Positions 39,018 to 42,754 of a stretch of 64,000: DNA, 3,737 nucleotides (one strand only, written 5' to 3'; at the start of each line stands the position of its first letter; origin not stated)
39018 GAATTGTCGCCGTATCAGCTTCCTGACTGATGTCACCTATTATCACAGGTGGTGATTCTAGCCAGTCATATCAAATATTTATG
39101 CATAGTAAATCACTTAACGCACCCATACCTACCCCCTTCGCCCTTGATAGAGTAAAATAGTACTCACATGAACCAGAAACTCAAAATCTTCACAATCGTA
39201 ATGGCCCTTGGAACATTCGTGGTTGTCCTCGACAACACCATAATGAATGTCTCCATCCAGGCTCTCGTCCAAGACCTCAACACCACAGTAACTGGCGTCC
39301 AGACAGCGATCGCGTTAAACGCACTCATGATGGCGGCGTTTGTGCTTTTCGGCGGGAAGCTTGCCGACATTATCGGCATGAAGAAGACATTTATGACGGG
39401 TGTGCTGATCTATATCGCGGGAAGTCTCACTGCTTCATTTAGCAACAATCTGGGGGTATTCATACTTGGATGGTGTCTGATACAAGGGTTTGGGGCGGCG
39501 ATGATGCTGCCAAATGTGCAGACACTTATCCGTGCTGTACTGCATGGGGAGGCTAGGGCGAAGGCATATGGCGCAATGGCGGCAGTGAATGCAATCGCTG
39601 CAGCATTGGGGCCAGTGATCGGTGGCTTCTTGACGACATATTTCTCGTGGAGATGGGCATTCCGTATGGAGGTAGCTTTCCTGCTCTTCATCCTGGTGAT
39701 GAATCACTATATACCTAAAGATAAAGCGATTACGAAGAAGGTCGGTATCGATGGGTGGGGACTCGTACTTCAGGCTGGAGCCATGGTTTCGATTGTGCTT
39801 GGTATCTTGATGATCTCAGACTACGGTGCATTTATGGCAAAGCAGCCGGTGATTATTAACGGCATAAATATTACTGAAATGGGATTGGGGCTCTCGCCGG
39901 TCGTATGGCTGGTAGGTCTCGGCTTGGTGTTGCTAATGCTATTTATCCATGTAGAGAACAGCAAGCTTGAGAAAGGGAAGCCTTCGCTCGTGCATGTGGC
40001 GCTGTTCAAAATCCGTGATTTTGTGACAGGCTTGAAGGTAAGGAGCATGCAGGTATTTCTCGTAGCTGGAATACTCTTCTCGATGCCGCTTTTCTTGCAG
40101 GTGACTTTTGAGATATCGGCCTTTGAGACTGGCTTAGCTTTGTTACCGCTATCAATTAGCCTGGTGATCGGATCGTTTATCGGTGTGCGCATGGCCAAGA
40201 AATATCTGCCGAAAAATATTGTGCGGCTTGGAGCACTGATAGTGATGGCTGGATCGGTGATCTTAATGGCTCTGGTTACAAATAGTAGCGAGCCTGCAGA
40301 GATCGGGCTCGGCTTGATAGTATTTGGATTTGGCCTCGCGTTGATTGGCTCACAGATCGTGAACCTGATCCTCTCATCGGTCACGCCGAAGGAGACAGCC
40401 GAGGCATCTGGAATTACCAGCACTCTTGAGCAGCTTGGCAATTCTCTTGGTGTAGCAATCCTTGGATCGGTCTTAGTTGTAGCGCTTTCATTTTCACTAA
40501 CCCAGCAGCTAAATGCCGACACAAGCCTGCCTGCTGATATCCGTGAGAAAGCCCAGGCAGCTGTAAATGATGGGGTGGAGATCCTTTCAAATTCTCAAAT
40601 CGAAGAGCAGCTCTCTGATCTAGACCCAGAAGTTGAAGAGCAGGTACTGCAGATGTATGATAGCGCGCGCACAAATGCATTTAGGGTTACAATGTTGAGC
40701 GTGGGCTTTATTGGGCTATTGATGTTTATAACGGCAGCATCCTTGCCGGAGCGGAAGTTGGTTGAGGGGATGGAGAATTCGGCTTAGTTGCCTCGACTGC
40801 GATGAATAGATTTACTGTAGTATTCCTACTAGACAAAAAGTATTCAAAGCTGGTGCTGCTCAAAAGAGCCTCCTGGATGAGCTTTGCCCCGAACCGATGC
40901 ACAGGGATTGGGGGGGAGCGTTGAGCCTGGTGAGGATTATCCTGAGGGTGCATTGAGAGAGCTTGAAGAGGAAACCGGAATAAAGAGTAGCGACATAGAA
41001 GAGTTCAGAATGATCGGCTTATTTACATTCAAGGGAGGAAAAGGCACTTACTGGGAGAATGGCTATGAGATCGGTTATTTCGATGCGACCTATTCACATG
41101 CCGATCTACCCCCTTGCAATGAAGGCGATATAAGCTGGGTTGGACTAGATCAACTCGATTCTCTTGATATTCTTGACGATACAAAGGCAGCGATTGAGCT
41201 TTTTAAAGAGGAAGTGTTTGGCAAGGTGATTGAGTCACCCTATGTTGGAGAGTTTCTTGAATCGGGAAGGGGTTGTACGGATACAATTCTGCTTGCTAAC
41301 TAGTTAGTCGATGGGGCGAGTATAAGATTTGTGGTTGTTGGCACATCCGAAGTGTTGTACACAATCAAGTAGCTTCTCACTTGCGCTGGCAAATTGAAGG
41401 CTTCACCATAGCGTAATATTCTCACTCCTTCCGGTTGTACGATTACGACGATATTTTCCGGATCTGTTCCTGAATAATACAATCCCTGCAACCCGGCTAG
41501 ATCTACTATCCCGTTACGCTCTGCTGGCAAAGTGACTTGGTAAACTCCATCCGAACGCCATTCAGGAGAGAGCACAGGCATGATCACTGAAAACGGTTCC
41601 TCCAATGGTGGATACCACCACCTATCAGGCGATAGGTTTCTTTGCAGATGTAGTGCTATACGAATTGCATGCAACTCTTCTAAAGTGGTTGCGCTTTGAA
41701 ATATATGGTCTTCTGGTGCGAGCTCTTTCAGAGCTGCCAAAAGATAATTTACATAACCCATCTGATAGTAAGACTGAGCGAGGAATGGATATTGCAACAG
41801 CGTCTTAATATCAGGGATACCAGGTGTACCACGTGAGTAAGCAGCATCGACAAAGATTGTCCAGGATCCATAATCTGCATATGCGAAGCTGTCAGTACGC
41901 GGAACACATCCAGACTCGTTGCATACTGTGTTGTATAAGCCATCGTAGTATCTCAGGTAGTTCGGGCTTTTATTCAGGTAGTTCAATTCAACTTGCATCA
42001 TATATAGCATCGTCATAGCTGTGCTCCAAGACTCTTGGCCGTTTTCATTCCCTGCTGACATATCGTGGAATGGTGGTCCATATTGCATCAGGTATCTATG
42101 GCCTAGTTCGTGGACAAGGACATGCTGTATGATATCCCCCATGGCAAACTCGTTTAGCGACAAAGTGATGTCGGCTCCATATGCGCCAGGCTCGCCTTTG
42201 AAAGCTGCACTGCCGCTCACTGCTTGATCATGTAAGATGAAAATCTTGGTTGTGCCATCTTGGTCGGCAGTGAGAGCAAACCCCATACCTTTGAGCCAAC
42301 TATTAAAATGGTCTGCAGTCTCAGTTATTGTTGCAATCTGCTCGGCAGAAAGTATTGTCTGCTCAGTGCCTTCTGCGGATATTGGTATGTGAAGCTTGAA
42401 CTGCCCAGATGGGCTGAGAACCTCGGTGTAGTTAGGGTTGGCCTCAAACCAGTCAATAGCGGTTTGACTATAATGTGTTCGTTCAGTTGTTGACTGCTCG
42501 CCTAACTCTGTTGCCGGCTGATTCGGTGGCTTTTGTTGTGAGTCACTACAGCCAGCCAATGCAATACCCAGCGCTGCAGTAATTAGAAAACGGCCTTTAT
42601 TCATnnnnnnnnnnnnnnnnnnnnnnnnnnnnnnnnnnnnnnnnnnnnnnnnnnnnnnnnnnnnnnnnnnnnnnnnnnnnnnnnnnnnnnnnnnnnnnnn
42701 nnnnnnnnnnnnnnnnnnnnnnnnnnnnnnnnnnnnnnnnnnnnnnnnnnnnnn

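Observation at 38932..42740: A 57-nt relic of the methyltransferase gene's 5' end is duplicated 3.7 kb away, bracketing the MFS/Nudix/metalloprotease block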

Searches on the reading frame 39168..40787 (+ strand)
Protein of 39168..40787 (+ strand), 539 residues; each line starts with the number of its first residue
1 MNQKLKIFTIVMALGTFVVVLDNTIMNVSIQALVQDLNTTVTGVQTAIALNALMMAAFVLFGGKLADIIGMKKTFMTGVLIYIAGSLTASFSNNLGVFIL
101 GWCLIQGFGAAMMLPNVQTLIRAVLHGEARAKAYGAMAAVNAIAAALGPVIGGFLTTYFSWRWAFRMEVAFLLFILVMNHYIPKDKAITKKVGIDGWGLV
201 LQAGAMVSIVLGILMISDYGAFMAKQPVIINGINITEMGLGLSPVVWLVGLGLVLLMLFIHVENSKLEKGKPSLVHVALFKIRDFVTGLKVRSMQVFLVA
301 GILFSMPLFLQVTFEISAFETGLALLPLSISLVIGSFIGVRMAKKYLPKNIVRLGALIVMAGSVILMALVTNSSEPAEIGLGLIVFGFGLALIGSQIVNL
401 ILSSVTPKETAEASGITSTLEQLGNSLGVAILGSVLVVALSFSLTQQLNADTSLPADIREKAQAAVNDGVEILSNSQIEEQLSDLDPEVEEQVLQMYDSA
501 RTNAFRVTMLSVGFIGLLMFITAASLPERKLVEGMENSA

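Call 8: search_protein_families(library=pfam, proteins=[window:39168-40787:+], max_evalue=0.01)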
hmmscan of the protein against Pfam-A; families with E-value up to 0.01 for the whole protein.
window:39168-40787:+ (539 aa): 2 families
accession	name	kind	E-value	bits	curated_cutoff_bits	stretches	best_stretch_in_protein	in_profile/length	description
PF07690.21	MFS_1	-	1e-43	150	33.4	2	12-255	1-253/347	Major Facilitator Superfamily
PF05977.19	MFS_3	-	4.5e-08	32.4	27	1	15-178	18-185/524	Transmembrane secretion effector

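Call 29: list_cluster_members(proteins=[P0008, P0001, window:39201-40787:+])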
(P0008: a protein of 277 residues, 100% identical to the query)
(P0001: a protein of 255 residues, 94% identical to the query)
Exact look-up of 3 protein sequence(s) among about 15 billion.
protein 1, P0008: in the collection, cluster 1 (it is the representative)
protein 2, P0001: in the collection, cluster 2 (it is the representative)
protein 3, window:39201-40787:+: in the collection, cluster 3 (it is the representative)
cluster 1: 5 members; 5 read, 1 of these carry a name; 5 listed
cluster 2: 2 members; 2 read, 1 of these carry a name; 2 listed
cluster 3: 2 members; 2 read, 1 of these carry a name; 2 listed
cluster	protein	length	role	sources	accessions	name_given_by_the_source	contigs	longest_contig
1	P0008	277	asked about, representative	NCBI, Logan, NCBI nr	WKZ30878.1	MAG: class I SAM-dependent methyltransferase [Candidatus Dojkabacteria bacterium]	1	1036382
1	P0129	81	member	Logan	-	-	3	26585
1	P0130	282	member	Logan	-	-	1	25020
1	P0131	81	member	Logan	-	-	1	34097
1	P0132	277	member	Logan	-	-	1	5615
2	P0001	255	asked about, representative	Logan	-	-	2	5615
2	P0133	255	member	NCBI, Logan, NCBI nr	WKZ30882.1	MAG: excisionase family DNA-binding protein [Candidatus Dojkabacteria bacterium]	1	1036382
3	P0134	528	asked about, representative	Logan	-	-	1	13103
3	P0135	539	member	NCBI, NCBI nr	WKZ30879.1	MAG: MFS transporter [Candidatus Dojkabacteria bacterium]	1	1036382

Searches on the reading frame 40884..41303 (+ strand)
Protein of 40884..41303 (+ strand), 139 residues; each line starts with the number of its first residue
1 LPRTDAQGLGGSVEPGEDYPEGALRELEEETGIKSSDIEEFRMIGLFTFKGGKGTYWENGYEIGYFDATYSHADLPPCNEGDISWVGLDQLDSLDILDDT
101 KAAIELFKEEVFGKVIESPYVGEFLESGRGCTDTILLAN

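Call 8: search_protein_families(library=pfam, proteins=[window:40884-41303:+], max_evalue=0.01)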
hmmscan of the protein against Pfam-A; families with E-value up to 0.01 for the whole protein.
window:40884-41303:+ (139 aa): 1 family
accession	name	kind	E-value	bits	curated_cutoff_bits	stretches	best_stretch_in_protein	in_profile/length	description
PF00293.34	NUDIX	-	4.3e-12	46.6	21.1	1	9-93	34-119/134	NUDIX domain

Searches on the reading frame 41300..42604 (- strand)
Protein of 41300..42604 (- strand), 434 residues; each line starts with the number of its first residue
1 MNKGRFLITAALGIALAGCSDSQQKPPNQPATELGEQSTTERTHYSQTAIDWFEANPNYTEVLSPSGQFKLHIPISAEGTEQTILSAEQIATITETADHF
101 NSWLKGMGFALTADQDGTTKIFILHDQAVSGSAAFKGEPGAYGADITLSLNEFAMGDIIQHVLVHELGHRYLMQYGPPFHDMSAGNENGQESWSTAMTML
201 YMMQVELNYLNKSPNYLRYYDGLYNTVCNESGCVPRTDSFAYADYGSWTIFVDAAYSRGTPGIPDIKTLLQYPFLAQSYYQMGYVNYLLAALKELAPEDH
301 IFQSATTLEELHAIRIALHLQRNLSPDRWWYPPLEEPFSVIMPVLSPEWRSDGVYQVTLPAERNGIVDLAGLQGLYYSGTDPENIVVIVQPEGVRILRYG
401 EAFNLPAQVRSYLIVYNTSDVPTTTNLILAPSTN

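Call 8: search_protein_families(library=pfam, proteins=[window:41300-42604:-], max_evalue=0.01)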
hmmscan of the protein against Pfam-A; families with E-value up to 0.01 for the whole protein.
window:41300-42604:- (434 aa): 0 families

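Call 25: find_homologous_proteins(query=window:41300-42604:-)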
Query window:41300-42604:- (434 aa): 1 proteins with E <= 0.001 among 7991 candidates.
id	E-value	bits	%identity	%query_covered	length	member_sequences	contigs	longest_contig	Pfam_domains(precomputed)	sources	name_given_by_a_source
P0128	1.5e-296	1001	100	100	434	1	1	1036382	-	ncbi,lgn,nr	ncbi:MAG: hypothetical protein QY318_03465 [Candidatus Dojkabacteria bacterium]|nr:MAG: hypothetical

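Call 34: search_protein_representatives(protein=window:41300-42604:-)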
Query: 434 residues. Proteins with E-value up to 0.001 (for the whole library): 3; up to 1e-10: 3; up to 1e-30: 3. The best 3 are listed.
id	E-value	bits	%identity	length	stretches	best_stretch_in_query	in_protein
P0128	4.7e-297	1001.3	100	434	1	1-434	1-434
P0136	7.1e-73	262.7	40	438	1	12-431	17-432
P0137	8.4e-42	160.3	34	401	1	41-432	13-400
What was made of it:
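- Tried and rejected: The word-index search for the 434-aa protein returned only itself (call 25), and the exhaustive search gave 3 representatives (call 34).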

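Call 35: find_encoding_contigs(protein=P0136, flank=10000, max_places=6)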
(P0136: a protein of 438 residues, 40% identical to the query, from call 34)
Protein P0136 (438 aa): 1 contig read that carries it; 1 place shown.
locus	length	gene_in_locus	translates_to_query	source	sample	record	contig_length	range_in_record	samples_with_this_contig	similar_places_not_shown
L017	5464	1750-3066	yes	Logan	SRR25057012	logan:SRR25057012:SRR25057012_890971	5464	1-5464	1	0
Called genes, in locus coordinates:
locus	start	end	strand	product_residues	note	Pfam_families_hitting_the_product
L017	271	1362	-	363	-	-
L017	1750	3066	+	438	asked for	-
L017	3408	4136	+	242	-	-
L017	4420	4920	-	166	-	PF00293:NUDIX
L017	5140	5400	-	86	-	-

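Call 68: search_protein_families(library=phrogs, proteins=[window:41300-42604:-], max_evalue=0.001)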
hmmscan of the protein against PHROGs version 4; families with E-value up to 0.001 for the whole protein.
window:41300-42604:- (434 aa): 0 families
